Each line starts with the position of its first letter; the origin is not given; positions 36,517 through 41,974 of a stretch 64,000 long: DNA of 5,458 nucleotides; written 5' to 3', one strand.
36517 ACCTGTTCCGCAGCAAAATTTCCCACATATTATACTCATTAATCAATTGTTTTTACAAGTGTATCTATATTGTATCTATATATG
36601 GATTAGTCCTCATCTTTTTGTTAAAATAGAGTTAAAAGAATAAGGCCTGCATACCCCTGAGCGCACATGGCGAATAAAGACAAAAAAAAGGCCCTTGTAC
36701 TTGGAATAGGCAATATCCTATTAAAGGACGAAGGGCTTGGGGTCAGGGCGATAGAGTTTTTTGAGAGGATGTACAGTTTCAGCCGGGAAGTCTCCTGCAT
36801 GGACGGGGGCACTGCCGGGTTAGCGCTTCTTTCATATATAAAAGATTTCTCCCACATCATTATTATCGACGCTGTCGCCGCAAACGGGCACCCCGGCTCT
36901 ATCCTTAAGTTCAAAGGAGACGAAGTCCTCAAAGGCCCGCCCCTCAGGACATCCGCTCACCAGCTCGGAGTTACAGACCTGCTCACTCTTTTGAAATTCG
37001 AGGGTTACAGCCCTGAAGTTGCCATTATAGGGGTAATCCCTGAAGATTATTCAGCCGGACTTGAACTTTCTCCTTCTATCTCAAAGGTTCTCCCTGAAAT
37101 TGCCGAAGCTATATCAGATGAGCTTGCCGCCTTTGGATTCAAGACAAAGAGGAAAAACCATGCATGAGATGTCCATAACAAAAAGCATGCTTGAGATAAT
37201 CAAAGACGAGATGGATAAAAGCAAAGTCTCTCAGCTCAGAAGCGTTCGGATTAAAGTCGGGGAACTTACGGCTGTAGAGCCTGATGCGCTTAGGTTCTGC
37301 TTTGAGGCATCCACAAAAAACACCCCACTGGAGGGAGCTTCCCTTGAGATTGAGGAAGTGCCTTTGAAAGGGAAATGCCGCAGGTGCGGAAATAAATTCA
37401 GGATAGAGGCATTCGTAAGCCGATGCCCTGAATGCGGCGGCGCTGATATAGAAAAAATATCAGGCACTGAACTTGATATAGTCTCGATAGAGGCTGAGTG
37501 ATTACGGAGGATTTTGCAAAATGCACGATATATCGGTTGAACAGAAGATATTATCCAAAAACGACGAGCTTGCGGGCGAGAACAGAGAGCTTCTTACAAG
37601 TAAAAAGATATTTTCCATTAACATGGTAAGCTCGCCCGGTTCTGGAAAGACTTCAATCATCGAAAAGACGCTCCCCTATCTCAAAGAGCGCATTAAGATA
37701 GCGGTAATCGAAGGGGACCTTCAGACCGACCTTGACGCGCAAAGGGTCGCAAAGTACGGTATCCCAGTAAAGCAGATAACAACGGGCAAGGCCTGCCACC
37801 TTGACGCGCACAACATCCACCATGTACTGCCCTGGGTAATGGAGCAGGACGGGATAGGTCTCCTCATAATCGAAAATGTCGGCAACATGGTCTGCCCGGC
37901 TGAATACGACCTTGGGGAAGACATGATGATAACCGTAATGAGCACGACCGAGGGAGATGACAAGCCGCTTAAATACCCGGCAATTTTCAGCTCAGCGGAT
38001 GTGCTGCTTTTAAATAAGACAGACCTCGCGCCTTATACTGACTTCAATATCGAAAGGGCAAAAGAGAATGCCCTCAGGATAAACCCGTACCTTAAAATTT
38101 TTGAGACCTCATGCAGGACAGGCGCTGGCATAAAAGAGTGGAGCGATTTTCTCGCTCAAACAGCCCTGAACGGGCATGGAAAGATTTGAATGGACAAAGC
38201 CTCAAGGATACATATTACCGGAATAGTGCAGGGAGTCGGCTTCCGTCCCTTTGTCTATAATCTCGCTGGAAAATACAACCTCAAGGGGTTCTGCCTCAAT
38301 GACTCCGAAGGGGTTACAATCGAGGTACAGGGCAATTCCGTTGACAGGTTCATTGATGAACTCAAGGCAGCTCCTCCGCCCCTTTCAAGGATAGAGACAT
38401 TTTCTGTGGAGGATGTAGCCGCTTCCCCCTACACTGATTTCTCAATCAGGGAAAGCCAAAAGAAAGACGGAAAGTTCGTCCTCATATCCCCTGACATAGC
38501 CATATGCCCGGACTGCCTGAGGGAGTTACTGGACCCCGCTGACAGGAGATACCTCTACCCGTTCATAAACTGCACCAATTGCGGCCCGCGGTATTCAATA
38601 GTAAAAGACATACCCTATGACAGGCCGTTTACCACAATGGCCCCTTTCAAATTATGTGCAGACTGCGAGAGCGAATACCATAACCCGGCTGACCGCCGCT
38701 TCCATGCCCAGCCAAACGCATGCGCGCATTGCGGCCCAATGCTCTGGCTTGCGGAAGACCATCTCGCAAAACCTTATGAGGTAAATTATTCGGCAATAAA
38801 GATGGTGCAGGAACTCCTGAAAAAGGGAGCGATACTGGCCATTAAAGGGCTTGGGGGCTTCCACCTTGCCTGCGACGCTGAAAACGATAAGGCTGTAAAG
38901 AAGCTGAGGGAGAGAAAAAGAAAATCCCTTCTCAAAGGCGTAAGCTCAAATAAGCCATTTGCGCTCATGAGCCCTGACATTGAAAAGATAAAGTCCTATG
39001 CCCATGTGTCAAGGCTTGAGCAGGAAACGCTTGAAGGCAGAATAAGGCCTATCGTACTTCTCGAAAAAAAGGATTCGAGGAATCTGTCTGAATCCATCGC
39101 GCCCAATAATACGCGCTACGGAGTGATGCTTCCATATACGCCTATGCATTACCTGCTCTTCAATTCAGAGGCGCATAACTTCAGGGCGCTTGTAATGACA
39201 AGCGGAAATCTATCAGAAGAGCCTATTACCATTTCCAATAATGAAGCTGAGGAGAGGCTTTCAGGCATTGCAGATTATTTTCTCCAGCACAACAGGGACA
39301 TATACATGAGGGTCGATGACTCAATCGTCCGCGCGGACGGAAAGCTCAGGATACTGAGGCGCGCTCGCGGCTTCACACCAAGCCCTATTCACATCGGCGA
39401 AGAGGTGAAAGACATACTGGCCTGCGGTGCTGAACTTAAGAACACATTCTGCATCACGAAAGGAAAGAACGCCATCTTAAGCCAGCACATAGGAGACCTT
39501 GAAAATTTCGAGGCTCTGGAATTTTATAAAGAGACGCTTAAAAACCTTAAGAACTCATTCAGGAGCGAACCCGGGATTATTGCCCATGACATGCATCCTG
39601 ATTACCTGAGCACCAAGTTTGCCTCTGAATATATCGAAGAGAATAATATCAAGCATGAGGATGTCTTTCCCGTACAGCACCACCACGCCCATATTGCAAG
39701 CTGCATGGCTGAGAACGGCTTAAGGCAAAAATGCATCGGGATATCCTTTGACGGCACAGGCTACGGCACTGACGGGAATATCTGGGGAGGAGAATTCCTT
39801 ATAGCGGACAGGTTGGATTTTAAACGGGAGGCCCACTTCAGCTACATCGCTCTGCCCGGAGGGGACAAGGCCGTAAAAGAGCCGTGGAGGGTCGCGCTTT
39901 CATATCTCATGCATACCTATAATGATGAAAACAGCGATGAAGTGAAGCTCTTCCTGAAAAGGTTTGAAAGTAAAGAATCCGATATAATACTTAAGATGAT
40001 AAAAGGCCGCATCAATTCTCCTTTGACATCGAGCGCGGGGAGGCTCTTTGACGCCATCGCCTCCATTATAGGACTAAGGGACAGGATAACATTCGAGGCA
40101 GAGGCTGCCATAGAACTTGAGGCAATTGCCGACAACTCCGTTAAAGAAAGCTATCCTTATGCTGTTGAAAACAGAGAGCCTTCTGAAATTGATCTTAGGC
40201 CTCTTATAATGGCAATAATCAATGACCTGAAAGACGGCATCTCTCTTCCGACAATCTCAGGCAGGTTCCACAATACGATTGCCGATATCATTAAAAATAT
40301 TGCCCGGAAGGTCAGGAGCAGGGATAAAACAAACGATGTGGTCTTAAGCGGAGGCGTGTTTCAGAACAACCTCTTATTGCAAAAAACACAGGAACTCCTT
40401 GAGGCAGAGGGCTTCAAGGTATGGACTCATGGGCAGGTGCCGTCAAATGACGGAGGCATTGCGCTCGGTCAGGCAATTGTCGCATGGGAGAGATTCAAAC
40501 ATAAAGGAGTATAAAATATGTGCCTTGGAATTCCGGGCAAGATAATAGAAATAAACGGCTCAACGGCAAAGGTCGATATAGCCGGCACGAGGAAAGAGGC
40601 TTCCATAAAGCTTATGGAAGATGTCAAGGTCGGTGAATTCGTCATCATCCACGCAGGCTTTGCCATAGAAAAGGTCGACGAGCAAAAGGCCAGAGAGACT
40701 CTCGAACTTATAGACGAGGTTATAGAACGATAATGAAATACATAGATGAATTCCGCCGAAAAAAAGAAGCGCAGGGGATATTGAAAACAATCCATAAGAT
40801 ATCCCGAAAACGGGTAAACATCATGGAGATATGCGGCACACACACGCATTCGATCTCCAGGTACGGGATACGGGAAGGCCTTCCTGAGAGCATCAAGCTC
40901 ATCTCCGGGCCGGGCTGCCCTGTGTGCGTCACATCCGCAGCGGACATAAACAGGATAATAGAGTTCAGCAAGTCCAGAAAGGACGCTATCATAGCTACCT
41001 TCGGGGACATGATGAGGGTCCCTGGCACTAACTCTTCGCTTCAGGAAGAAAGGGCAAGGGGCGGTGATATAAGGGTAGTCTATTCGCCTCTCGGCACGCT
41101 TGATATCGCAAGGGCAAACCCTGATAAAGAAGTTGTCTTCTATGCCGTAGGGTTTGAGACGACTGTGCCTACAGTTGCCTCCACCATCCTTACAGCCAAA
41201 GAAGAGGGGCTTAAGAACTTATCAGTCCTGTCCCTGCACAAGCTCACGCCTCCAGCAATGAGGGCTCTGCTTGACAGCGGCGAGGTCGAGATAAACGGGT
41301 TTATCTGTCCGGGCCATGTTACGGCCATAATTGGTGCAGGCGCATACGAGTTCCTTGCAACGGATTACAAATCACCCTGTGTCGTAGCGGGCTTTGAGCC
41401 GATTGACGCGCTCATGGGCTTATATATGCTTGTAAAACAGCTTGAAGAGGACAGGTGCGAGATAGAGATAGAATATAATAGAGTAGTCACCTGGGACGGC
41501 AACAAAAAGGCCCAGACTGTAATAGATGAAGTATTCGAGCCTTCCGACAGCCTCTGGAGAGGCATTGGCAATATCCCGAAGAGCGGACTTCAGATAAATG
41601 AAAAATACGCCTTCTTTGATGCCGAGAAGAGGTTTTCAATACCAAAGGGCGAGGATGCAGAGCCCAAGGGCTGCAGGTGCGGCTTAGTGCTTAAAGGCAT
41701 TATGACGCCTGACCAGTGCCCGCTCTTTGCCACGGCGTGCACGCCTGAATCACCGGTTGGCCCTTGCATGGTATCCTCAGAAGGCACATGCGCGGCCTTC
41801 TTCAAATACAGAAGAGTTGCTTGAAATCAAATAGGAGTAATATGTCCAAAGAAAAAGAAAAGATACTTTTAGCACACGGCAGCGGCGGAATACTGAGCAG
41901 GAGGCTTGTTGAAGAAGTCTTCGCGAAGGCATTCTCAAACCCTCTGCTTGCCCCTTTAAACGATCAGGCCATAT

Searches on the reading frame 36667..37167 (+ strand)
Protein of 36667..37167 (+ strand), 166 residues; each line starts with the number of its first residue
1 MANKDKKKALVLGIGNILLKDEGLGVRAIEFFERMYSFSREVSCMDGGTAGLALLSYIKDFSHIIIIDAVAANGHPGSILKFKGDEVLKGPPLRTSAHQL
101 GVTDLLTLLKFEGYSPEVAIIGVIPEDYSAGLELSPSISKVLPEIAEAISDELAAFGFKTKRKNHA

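Call 31: search_protein_families(library=pfam, proteins=[window:36667-37167:+], max_evalue=0.0001)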
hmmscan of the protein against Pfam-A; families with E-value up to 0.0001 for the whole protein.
window:36667-37167:+ (166 aa): 1 family
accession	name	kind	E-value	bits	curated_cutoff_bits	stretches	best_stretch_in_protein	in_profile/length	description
PF01750.23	HycI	-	2.3e-27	95.8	23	1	26-151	1-129/130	Hydrogenase maturation protease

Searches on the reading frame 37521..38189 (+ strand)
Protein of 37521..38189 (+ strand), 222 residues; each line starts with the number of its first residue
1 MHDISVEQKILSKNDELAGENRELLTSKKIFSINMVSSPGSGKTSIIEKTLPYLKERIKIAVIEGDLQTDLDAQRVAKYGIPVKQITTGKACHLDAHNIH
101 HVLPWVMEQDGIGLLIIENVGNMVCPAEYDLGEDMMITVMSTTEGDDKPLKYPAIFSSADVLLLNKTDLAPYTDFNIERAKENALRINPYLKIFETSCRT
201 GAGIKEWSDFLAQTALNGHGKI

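Call 31: search_protein_families(library=pfam, proteins=[window:37521-38189:+], max_evalue=0.0001)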
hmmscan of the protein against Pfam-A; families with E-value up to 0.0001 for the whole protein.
window:37521-38189:+ (222 aa): 1 family
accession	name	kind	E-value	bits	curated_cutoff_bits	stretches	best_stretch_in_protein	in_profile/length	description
PF02492.25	cobW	-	8.5e-26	91.1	20.7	1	35-194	5-179/180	CobW/HypB/UreG, nucleotide-binding domain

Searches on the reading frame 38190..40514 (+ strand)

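Call 31: search_protein_families(library=pfam, proteins=[window:38190-40514:+], max_evalue=0.0001)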
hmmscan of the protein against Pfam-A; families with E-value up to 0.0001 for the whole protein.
window:38190-40514:+ (774 aa): 5 families
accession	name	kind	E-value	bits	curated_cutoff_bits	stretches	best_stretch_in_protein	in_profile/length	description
PF22521.2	HypF_C_2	-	2.2e-87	293.3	27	1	517-761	1-241/241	Carbamoyltransferase, Kae1-like Domain, second subdomain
PF01300.24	Sua5_yciO_yrdC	-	2.2e-42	145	25.1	1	208-392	1-178/178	Telomere recombination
PF17788.7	HypF_C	-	1.4e-36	125.6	23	1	406-508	3-99/99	HypF Kae1-like domain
PF07503.17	zf-HYPF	-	2.4e-35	120.5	23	2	105-138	1-34/34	HypF finger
PF00708.24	Acylphosphatase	-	1.5e-20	73.7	22.5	1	6-86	2-85/85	Acylphosphatase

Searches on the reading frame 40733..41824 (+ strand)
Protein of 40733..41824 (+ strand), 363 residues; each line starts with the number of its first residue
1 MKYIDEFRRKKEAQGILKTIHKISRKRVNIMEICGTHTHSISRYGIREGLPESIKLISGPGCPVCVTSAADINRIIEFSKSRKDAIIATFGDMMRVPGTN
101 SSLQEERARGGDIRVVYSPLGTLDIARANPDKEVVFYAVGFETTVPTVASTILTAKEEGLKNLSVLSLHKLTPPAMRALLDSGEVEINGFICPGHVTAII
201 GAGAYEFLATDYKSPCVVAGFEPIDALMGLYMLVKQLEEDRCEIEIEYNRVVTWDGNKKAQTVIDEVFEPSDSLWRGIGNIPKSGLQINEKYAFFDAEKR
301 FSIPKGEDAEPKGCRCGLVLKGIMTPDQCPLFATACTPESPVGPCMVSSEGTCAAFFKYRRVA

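Call 31: search_protein_families(library=pfam, proteins=[window:40733-41824:+], max_evalue=0.0001)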
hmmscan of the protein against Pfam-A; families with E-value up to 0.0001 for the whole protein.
window:40733-41824:+ (363 aa): 1 family
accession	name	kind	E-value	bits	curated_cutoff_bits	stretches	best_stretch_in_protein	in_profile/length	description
PF01924.21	HypD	-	3.1e-154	513.8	25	1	13-360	3-351/351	Hydrogenase formation hypA family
